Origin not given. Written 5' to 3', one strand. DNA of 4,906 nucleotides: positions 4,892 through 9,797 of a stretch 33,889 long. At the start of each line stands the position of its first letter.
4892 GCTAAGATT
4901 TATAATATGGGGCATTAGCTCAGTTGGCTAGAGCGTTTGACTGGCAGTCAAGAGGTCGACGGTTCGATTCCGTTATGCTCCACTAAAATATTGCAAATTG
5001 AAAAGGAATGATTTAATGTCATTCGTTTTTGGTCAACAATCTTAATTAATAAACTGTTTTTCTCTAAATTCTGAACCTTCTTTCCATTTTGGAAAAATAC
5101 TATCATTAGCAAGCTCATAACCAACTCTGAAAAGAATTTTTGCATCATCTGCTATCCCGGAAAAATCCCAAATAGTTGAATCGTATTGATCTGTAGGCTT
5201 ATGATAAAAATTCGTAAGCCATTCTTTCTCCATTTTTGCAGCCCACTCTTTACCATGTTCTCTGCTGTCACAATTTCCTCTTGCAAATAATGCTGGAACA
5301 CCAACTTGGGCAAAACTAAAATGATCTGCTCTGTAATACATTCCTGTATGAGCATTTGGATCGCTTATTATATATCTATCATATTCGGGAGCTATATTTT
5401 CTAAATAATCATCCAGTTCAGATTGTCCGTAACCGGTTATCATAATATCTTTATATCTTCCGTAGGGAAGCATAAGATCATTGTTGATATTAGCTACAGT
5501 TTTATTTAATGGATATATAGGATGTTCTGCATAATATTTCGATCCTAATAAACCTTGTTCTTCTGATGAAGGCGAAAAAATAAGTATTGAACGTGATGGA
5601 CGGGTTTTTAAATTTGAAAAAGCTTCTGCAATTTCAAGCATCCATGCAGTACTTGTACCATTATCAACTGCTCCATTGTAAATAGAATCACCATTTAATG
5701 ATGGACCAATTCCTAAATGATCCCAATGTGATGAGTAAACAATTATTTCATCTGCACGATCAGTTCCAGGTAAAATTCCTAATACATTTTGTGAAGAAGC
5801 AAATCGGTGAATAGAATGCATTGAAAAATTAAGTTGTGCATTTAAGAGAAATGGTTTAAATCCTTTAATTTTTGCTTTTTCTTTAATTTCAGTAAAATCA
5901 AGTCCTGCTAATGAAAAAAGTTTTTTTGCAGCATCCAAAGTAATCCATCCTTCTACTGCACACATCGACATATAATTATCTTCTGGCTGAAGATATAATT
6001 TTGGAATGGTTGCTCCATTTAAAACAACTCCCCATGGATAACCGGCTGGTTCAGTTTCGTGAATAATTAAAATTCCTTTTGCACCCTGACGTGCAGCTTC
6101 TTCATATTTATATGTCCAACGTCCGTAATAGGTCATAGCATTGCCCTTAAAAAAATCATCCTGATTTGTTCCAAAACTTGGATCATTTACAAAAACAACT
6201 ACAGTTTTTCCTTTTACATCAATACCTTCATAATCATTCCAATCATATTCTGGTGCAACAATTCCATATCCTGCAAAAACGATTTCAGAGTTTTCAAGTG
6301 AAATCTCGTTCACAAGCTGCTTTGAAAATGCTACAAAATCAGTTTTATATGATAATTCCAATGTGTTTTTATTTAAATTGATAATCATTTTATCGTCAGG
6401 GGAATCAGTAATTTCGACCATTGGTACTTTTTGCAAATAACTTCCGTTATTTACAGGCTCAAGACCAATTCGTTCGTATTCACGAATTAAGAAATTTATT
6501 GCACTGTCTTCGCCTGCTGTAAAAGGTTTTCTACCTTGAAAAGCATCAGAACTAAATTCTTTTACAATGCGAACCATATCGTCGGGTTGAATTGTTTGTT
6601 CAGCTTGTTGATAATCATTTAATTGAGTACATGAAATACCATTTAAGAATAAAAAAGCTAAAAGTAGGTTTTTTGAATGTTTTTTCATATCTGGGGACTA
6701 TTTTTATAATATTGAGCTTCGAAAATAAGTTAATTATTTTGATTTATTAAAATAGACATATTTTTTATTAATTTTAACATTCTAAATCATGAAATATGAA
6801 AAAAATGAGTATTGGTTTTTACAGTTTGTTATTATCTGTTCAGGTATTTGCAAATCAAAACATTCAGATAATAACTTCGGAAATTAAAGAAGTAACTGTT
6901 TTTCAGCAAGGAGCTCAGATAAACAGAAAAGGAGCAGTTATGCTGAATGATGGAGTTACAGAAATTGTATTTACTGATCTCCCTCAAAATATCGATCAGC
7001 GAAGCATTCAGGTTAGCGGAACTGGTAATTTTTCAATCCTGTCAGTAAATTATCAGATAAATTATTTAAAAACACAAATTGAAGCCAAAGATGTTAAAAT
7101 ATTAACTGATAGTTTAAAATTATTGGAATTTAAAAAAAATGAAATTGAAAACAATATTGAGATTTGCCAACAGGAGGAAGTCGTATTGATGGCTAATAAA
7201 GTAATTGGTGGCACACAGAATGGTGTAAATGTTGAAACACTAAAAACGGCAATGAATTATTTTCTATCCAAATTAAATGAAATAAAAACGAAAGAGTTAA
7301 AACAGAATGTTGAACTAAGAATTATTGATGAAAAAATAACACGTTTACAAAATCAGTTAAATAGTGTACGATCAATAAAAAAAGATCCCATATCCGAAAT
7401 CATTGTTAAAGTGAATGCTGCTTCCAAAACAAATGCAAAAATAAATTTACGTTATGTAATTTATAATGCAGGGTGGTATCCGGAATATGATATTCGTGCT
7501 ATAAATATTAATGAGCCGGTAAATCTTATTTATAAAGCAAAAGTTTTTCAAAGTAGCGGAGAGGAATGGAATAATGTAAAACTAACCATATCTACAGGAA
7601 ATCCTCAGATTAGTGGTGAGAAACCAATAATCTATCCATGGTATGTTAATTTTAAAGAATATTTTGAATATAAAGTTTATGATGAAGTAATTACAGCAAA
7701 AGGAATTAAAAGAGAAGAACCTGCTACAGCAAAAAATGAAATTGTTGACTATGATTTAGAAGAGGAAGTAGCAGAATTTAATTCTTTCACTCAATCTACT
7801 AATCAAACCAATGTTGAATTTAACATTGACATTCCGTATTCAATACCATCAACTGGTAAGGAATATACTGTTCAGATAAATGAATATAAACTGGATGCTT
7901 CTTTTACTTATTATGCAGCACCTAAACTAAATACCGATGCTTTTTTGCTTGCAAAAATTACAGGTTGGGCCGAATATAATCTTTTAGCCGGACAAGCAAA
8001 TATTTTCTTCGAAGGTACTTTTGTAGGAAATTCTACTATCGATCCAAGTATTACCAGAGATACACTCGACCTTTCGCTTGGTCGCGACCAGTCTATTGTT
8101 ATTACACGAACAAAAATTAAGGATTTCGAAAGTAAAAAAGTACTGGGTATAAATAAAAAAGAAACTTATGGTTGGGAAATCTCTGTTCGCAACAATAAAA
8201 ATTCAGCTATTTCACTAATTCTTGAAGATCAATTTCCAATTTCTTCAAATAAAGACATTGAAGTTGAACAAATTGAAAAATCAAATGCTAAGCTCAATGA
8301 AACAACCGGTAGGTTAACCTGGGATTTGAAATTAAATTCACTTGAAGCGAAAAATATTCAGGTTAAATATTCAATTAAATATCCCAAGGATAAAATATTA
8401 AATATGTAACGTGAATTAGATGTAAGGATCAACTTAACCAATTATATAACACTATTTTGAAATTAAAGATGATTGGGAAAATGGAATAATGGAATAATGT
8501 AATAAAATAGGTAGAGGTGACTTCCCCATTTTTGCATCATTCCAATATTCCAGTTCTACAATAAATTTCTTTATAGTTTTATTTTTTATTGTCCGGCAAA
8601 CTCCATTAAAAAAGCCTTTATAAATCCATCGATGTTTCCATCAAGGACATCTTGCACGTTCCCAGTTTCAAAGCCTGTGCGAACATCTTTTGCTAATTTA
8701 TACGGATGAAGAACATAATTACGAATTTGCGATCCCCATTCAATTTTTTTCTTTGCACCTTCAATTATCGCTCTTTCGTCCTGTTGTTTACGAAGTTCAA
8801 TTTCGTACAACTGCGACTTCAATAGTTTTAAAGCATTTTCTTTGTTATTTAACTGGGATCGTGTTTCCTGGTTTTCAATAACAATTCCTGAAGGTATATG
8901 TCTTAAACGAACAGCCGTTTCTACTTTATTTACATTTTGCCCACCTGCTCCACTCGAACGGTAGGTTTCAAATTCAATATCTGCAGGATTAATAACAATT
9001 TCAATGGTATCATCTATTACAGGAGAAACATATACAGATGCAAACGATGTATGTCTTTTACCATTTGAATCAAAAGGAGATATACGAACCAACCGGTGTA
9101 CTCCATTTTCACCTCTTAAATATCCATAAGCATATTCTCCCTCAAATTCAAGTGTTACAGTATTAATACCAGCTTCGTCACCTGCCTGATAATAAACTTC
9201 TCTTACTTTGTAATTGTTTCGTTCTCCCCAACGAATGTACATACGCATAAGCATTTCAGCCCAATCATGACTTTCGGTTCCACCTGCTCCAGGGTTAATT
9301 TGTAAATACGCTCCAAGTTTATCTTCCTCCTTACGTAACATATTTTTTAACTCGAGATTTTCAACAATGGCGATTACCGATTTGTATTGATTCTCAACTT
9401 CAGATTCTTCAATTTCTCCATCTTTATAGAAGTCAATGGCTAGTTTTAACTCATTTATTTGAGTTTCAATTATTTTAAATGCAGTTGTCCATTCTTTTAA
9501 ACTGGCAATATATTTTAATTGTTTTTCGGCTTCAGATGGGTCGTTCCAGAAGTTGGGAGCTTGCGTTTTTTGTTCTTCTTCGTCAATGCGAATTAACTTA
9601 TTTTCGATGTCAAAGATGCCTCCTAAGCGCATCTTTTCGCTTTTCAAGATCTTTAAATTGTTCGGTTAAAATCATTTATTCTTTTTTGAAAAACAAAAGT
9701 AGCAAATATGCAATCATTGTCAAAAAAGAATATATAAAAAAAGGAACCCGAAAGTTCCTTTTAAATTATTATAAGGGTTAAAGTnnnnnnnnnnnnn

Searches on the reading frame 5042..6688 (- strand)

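Call 12: search_protein_families(library=pfam, proteins=[window:5042-6688:-], max_evalue=0.0001)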
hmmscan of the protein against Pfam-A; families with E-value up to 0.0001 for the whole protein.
window:5042-6688:- (548 aa): 1 family
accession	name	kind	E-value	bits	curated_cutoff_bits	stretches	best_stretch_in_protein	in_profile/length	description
PF04389.22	Peptidase_M28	-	2.8e-41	141.8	21.3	1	301-508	1-180/193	Peptidase family M28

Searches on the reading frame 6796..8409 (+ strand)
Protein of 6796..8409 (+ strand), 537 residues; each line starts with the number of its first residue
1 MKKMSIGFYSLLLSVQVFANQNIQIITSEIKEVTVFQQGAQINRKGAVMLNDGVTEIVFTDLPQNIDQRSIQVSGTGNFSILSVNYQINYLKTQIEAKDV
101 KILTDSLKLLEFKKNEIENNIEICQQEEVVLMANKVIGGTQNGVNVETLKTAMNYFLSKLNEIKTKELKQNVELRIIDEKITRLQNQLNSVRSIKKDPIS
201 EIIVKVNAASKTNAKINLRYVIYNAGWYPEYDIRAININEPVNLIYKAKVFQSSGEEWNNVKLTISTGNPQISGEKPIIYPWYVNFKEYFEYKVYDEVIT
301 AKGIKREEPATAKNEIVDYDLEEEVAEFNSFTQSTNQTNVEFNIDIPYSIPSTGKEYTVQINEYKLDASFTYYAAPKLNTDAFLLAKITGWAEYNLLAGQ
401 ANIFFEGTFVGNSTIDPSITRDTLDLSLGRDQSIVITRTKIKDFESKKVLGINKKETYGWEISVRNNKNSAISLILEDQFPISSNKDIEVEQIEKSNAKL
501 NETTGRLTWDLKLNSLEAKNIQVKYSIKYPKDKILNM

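Call 12: search_protein_families(library=pfam, proteins=[window:6796-8409:+], max_evalue=0.0001)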
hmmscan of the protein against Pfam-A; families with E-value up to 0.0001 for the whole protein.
window:6796-8409:+ (537 aa): 2 families
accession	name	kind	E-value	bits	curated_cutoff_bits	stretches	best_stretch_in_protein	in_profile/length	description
PF13598.12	DUF4139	-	2.3e-54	184.7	31.8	1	216-531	1-205/205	Domain of unknown function (DUF4139)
PF13600.11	DUF4140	-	2.1e-22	79.8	27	1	33-128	1-95/98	N-terminal domain of unknown function (DUF4140)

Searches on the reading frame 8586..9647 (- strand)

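Call 12: search_protein_families(library=pfam, proteins=[window:8586-9647:-], max_evalue=0.0001)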
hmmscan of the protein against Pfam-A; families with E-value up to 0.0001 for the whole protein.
window:8586-9647:- (353 aa): 2 families
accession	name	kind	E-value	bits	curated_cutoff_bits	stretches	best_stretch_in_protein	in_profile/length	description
PF03462.23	PCRF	-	8.1e-52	176.3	24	1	20-205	4-194/194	PCRF domain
PF00472.26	RF-1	-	3.7e-38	130.5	35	1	214-323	2-116/116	RF-1 domain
